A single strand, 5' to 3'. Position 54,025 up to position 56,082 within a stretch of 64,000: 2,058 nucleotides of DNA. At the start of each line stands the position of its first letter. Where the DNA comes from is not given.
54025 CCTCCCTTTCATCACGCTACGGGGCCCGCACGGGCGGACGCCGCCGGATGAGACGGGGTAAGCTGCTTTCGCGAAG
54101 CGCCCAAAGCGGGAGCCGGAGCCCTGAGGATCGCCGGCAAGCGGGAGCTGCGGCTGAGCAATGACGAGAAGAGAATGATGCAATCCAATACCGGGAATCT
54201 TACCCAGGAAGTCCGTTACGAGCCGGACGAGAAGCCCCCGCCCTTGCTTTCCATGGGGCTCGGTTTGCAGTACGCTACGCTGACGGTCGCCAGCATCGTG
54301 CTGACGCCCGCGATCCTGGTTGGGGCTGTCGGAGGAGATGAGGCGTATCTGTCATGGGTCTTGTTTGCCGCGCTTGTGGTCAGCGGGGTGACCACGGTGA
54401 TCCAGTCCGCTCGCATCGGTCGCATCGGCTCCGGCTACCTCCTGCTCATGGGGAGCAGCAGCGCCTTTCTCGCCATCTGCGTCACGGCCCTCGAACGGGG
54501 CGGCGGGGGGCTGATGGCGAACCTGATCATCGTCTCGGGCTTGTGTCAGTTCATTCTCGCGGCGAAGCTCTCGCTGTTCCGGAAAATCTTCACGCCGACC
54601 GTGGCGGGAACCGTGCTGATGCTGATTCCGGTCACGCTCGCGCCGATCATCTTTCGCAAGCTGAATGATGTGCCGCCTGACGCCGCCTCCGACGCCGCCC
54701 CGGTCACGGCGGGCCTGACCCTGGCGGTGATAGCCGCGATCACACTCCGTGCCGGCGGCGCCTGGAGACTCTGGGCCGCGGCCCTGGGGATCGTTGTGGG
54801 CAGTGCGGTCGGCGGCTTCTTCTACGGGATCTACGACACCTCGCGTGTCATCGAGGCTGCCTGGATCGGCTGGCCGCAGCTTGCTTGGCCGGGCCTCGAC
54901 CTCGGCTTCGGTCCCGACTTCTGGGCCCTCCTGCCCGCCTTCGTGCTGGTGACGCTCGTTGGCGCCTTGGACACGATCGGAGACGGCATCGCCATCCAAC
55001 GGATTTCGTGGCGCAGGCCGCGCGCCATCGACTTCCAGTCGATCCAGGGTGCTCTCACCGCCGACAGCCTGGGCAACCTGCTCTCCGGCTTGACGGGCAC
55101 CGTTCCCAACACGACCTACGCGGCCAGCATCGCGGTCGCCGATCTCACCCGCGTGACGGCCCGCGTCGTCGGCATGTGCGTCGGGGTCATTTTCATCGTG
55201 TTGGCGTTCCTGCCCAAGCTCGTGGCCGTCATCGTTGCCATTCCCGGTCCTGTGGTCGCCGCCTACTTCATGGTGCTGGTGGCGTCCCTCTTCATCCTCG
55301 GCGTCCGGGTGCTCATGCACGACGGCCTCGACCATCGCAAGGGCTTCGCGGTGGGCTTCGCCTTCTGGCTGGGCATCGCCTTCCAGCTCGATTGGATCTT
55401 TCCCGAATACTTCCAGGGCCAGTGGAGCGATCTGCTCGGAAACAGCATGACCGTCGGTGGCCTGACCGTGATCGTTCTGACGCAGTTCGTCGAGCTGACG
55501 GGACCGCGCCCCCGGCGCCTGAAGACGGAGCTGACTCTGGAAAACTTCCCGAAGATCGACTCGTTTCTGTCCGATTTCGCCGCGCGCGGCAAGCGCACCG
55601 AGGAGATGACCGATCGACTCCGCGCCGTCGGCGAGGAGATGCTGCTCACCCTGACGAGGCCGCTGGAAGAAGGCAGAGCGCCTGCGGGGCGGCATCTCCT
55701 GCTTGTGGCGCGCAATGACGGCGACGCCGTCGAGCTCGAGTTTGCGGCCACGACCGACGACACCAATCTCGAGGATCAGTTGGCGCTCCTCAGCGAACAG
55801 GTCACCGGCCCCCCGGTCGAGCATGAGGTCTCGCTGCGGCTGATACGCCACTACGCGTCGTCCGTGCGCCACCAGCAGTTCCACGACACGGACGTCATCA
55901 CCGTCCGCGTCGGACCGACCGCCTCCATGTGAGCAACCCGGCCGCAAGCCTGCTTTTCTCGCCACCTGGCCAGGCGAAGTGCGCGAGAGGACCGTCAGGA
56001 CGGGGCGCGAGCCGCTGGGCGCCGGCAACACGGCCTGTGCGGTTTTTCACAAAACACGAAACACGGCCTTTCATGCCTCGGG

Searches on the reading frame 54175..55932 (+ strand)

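Call 44: search_protein_families(library=pfam, proteins=[window:54175-55932:+], max_evalue=0.00001)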
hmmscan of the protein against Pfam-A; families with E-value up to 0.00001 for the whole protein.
window:54175-55932:+ (585 aa): 1 family
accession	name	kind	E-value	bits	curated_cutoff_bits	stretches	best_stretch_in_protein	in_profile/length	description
PF00860.26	Xan_ur_permease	-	1.1e-46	159.8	27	1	29-402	6-382/389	Permease family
